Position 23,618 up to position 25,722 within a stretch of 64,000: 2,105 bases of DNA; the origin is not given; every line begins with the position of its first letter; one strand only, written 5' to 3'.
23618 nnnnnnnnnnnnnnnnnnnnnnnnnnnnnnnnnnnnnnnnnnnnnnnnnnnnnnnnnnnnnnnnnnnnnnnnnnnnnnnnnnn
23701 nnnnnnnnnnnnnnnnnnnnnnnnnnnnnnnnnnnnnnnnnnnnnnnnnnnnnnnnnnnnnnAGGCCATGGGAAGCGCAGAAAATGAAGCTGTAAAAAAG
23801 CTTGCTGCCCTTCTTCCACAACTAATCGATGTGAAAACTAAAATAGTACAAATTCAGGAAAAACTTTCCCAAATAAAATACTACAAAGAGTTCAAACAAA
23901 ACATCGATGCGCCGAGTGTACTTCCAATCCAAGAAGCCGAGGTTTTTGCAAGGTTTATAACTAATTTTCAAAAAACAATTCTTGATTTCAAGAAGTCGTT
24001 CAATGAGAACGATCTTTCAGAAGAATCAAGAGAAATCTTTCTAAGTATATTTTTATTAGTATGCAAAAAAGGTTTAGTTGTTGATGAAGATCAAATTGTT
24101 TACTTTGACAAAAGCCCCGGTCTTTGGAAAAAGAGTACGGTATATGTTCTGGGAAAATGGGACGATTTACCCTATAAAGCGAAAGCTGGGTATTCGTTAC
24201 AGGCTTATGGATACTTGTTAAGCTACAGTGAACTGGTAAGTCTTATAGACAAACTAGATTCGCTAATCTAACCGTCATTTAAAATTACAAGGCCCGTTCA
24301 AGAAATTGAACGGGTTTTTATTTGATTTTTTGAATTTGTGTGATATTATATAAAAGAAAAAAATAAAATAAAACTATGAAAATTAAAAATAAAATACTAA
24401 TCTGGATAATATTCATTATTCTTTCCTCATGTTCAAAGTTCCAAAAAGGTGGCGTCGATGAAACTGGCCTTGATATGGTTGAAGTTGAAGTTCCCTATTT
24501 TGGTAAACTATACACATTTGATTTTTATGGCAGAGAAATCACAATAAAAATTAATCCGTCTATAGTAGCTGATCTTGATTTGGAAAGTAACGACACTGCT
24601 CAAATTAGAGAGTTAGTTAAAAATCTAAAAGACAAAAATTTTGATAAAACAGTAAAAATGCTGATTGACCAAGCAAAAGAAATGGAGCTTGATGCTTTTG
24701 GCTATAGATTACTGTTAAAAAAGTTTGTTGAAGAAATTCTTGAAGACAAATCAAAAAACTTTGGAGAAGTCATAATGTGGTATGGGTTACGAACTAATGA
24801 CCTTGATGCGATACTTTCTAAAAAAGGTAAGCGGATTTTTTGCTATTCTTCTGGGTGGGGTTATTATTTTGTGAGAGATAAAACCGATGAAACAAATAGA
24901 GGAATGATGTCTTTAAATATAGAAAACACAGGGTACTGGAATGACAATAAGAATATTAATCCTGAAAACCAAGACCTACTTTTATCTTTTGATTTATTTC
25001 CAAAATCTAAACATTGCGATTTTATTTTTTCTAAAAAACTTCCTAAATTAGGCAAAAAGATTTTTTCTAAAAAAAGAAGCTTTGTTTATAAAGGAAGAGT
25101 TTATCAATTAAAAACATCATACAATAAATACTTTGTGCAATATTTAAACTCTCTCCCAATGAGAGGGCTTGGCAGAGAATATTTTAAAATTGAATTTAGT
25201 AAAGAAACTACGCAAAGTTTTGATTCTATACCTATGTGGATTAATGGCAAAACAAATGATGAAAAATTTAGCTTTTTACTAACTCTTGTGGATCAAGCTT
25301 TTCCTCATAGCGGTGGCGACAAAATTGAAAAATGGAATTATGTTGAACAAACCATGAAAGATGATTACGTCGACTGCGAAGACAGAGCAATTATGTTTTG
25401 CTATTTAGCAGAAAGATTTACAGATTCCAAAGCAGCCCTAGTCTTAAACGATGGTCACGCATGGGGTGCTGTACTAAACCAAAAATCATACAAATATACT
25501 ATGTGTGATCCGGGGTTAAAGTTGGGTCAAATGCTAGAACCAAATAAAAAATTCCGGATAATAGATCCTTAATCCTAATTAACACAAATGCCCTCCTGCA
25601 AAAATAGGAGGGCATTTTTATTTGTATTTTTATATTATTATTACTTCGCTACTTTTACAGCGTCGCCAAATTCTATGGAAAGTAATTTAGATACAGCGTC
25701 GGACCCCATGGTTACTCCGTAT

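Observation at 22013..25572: Plus-strand four-gene operon of unknown function embedded in minus-strand housekeeping genes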

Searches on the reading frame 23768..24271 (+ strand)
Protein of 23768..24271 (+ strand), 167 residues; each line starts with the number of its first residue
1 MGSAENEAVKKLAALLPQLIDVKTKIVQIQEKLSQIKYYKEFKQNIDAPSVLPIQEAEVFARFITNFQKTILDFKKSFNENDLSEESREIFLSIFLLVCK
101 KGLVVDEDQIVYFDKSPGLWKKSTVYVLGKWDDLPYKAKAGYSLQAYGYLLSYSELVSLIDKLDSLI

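Call 3: search_protein_families(library=pfam, proteins=[window:23768-24271:+], max_evalue=1)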
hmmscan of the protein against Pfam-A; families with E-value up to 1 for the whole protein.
window:23768-24271:+ (167 aa): 0 families

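Call 4: search_protein_families(library=padloc, proteins=[window:23768-24271:+], max_evalue=1)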
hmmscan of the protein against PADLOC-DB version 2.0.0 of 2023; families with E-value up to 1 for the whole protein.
window:23768-24271:+ (167 aa): 1 family
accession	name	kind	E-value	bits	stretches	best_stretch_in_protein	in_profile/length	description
PDLC01096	C3a212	-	0.013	12.7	1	14-94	48-124/279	SNc+LTD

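Call 8: search_protein_families(library=ncbifam, proteins=[window:23768-24271:+], max_evalue=1)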
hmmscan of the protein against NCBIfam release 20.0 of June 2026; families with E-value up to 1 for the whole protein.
window:23768-24271:+ (167 aa): 0 families

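Call 9: search_protein_families(library=phrogs, proteins=[window:23768-24271:+], max_evalue=1)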
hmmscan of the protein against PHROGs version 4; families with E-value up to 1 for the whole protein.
window:23768-24271:+ (167 aa): 1 family
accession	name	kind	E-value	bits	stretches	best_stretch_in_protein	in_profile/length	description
phrog_6245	-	unknown function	0.14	13.1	1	15-80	12-71/149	-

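Call 27: search_solved_structures(query=A2, max_evalue=10)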
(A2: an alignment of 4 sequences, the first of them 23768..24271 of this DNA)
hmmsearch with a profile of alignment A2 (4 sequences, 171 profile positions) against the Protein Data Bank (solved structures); distinct sequences matched with E-value up to 10: 0.

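Call 32: find_homologous_proteins(query=A2, max_evalue=0.01)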
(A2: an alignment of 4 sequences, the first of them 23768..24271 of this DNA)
Query A2 (4 sequences) (167 aa, profile of the alignment): 10 proteins with E <= 0.01 among 3262 candidates.
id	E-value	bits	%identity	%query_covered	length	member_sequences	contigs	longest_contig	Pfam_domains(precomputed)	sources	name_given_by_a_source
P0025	6.0e-85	301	83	99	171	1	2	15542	-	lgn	-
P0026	3.2e-83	296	100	100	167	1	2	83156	-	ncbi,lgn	-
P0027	1.7e-81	290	81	99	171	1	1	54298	-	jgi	-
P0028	2.6e-79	283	90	100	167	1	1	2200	-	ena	-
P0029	5.3e-79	282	40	94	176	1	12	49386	-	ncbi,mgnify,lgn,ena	mgnify:CR=1 FL=1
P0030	5.3e-75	269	43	94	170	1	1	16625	-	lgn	-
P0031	1.9e-63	231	50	96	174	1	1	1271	-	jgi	jgi:hypothetical protein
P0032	3.2e-54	201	51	95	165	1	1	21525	-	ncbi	-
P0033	3.7e-48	182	40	98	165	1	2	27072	-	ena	-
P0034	5.3e-33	132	35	100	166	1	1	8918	-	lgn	-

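Call 80: predict_structure(alignment_id=A10)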
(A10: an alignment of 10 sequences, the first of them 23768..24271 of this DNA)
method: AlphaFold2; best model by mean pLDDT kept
length: 167 residues; sequences in the alignment: 10
mean_pLDDT: 90.9   pTM: 0.85
mean pLDDT of the five models: 90.9, 90.8, 89.9, 89.4, 89.4
residues with pLDDT >= 90: 125; 70-90: 34; 50-70: 8; < 50: 0
segments of 3 or more residues with pLDDT < 50: none
pLDDT, mean of each block of 10 residues (from residue 1): 85 95 96 75 75 96 96 93 94 97 92 84 95 92 93 96 94
secondary structure, 60 per line:
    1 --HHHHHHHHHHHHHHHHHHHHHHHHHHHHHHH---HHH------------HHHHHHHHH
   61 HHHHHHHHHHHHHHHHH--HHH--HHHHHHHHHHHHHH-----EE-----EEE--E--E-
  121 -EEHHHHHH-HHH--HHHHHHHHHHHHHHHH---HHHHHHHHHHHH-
elements in order: H3-33 H52-77 H85-98 E111-113 H124-129 H136-151 H155-166

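Call 82: fold_search(model_id=the predicted structure, library=pdb)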
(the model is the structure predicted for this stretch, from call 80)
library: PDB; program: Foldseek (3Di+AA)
matches with E <= 10: 135; with E <= 0.001: 0
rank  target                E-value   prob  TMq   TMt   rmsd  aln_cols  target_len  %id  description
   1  6egc                  9.0e-01  0.16  0.29  0.32   9.9       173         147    8  Single-chain version of 2L4HC2_23 (PDB 5J0K) (released 2019-05-29)
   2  7xgf_A                9.0e-01  0.12  0.24  0.25  12.2       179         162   10  Crystal structure of BCL-xL in complex with computationally designed inhibitor protein (released 2022-07-20)
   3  8dt0_B                1.1e+00  0.77  0.54  0.62   5.4       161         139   14  Scaffolding protein functional sites using deep learning (released 2022-08-10)
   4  6its_A                1.5e+00  0.21  0.32  0.35   9.1       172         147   13  The citrate-bound trimer of chemoreceptor MCP2201 ligand binding domain (released 2018-12-26)
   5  7rpr_A                1.5e+00  0.11  0.25  0.27  10.5       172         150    9  Borrelia miyamotoi FbpA complement inhibitory domain (released 2022-04-27)
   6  9dm3_MODEL_1_A        1.5e+00  0.21  0.31  0.37   9.1       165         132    8  De novo design of proteins that bind naphthalenediimides, powerful photooxidants with tunable photophysical pr (released 2025-03-05)
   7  7nen                  1.6e+00  0.15  0.34  0.35  11.2       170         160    9  Crystal structure of outer surface protein C (OspC) from Borrelia garinii (released 2021-04-07)
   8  4nqa_B                1.7e+00  0.05  0.23  0.12  20.4       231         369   12  Crystal structure of liganded hRXR-alpha/hLXR-beta heterodimer on DNA (released 2014-02-26)
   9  5tud_D                1.8e+00  0.12  0.24  0.15   8.9       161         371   10  Structural Insights into the Extracellular Recognition of the Human Serotonin 2B Receptor by an Antibody (released 2017-07-26)
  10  7rps                  1.8e+00  0.09  0.26  0.27  10.0       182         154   11  B. miyamotoi FbpB complement inhibitory domain (released 2022-04-27)
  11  6its_B                2.3e+00  0.16  0.32  0.35   8.8       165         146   14  The citrate-bound trimer of chemoreceptor MCP2201 ligand binding domain (released 2018-12-26)
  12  4z9i_B                2.4e+00  0.13  0.33  0.34  14.0       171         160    8  Asp-TarS from E. coli (released 2016-07-20)
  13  3jse_O                2.4e+00  0.09  0.30  0.26  10.2       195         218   12  Crystal structure of archaeal 20S proteasome in complex with mutated P26 activator (released 2009-11-03)
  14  1z7q_c                2.4e+00  0.08  0.28  0.22  12.3       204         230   11  Crystal structure of the 20s proteasome from yeast in complex with the proteasome activator PA26 from Trypanosome bruc (released 2005-08-09)
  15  6fzz                  2.4e+00  0.06  0.24  0.21  11.5       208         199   13  Crystal structure of BSE31 (BSPA14S_RS05060 gene product) from Lyme disease agent Borrelia (Borreliella) spielmanii (released 2019-03-27)
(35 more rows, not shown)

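Call 87: fold_search(model_id=the predicted structure, library=viral)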
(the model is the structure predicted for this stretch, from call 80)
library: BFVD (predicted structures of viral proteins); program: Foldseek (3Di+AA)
matches with E <= 10: 177; with E <= 0.001: 0
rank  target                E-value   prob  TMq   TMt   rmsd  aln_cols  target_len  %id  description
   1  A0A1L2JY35            3.5e-01  0.47  0.30  0.31   9.3       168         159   10  Uncharacterized protein [Aeribacillus phage AP45]
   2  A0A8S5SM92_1          6.4e-01  0.51  0.42  0.08   7.1       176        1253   10  Minor structural protein putative tail fiber [Myoviridae sp. ctPoO4]
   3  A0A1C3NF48            1.1e+00  0.23  0.33  0.15   8.8       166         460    9  (no name in the UniProt tables at hand)
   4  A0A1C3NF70            1.2e+00  0.09  0.23  0.17  14.1       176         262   15  (no name in the UniProt tables at hand)
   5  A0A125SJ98            1.3e+00  0.11  0.26  0.10  14.1       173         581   11  (no name in the UniProt tables at hand)
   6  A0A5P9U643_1          1.4e+00  0.08  0.26  0.07  11.9       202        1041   14  (no name in the UniProt tables at hand)
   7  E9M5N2                1.4e+00  0.05  0.20  0.14  19.1       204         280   12  Uncharacterized protein [Cricetid gammaherpesvirus 2]
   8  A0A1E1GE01            1.4e+00  0.04  0.20  0.19  22.5       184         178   13  (no name in the UniProt tables at hand)
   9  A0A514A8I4            1.6e+00  0.06  0.23  0.17  18.2       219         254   11  Uncharacterized protein [Pantoea phage Kyle]
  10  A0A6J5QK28            1.8e+00  0.07  0.23  0.19  13.8       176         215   12  Uncharacterized protein [uncultured Caudovirales phage]
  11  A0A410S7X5            1.9e+00  0.08  0.26  0.25  20.3       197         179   10  Uncharacterized protein [Spodoptera exempta nucleopolyhedrovirus]
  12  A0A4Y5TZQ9            2.1e+00  0.05  0.21  0.22  20.0       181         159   15  (no name in the UniProt tables at hand)
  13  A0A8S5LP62            2.2e+00  0.05  0.21  0.08  12.0       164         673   15  Minor capsid protein [Siphoviridae sp. ctl0E3]
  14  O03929                2.3e+00  0.05  0.24  0.14  23.1       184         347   11  (no name in the UniProt tables at hand)
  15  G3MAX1                2.5e+00  0.15  0.35  0.38   8.4       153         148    8  Gp591 [Bacillus phage G]
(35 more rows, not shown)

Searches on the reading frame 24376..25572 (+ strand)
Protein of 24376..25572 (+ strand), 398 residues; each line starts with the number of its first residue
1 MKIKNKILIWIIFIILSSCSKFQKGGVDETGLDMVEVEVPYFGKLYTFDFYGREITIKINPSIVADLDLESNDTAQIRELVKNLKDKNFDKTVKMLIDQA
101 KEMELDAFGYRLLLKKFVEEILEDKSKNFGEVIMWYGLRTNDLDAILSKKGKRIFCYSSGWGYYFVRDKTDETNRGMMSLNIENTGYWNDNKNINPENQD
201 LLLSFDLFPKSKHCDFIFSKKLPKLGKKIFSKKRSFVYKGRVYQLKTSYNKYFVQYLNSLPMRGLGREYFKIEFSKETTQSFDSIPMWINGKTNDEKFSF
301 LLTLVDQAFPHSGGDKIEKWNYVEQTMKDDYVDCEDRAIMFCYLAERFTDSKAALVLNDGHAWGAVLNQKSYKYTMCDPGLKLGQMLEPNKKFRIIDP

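Call 3: search_protein_families(library=pfam, proteins=[window:24376-25572:+], max_evalue=1)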
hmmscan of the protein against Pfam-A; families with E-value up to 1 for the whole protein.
window:24376-25572:+ (398 aa): 3 families
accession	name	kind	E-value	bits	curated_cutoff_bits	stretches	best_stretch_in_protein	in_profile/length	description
PF24750.1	b-prop_At3g26010-like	-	0.0074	15.9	25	1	152-229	119-194/333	F-box protein At3g26010-like, beta-propeller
PF05504.16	Spore_GerAC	-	0.012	16.2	23.6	1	54-119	67-136/167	Spore germination B3/ GerAC like, C-terminal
PF19059.5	DUF5755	-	0.54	10.9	25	0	141-172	20-51/91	Family of unknown function (DUF5755)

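Call 4: search_protein_families(library=padloc, proteins=[window:24376-25572:+], max_evalue=1)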
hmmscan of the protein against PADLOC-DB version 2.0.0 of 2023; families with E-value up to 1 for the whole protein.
window:24376-25572:+ (398 aa): 0 families

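Call 8: search_protein_families(library=ncbifam, proteins=[window:24376-25572:+], max_evalue=1)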
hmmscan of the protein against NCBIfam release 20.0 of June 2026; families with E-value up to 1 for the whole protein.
window:24376-25572:+ (398 aa): 0 families

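Call 9: search_protein_families(library=phrogs, proteins=[window:24376-25572:+], max_evalue=1)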
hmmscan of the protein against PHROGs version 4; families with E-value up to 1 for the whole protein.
window:24376-25572:+ (398 aa): 0 families

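Call 28: search_solved_structures(query=window:24376-25572:+, max_evalue=10)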
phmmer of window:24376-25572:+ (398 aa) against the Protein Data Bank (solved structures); distinct sequences matched with E-value up to 10: 5.
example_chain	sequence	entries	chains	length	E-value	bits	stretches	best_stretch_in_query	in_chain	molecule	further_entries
1slj_A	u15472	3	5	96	0.058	15.6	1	228-277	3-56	Ribonuclease E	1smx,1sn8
2vrt_A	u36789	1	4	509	2.6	10.2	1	232-276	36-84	RIBONUCLEASE E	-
6g63_A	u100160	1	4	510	2.6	10.2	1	232-276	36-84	Ribonuclease E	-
5f6c_A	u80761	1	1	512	2.6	10.2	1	232-276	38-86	Ribonuclease E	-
5f6c_B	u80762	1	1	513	2.6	10.2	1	232-276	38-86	Ribonuclease E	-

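Call 55: search_solved_structures(query=A8, max_evalue=10, show_alignments=2)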
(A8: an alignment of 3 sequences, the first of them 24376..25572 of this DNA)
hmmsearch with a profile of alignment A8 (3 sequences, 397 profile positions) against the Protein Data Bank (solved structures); distinct sequences matched with E-value up to 10: 4.
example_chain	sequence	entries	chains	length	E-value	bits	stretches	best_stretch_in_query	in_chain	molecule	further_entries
3u01_A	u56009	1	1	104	0.24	13.7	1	199-265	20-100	Protein P-30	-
1pu3_A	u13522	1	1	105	0.3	13.4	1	198-265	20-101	P-30 protein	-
1yv4_A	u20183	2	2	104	0.3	13.4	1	198-265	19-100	P-30 protein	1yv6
2gmk_A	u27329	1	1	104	0.33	13.3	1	199-265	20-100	P-30 protein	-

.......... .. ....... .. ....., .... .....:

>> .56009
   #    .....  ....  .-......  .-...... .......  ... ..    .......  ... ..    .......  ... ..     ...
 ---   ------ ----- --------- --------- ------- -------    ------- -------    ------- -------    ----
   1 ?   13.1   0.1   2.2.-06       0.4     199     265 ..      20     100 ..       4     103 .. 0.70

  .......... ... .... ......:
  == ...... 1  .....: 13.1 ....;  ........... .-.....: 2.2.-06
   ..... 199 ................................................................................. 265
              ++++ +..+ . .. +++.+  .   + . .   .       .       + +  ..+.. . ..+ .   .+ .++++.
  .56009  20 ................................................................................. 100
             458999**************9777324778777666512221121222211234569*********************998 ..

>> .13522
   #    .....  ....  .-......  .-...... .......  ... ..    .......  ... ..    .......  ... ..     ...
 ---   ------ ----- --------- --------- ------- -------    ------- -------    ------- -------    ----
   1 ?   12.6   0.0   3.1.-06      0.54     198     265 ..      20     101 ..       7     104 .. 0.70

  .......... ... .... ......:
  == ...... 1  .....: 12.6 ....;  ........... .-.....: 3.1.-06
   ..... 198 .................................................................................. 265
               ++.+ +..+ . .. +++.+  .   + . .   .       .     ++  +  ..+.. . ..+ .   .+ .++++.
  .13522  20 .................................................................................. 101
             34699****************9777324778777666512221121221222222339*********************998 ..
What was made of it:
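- On Transglutaminase-like cysteine peptidase superfamily (g4): PDB sequence and profile searches gave only noise (calls 28, 55).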

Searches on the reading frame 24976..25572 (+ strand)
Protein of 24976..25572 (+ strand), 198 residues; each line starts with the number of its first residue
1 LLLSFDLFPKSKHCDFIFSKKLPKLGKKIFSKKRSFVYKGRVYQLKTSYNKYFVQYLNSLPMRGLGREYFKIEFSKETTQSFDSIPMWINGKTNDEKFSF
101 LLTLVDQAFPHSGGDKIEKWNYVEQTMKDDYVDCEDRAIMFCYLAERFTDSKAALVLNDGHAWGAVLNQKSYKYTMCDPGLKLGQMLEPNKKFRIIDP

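Call 104: search_protein_families(library=pfam, proteins=[window:24976-25572:+], max_evalue=10)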
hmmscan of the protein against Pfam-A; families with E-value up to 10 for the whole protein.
window:24976-25572:+ (198 aa): 1 family
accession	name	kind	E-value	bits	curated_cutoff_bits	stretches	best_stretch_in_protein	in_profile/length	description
PF18989.5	DUF5722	-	0.27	10.5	30.5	1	118-174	155-210/393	Family of unknown function (DUF5722)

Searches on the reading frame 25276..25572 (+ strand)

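Call 104: search_protein_families(library=pfam, proteins=[window:25276-25572:+], max_evalue=10)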
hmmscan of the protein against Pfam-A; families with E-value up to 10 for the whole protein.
window:25276-25572:+ (98 aa): 1 family
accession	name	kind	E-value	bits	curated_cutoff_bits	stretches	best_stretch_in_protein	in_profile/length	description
PF18989.5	DUF5722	-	0.14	11.5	30.5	1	18-74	155-210/393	Family of unknown function (DUF5722)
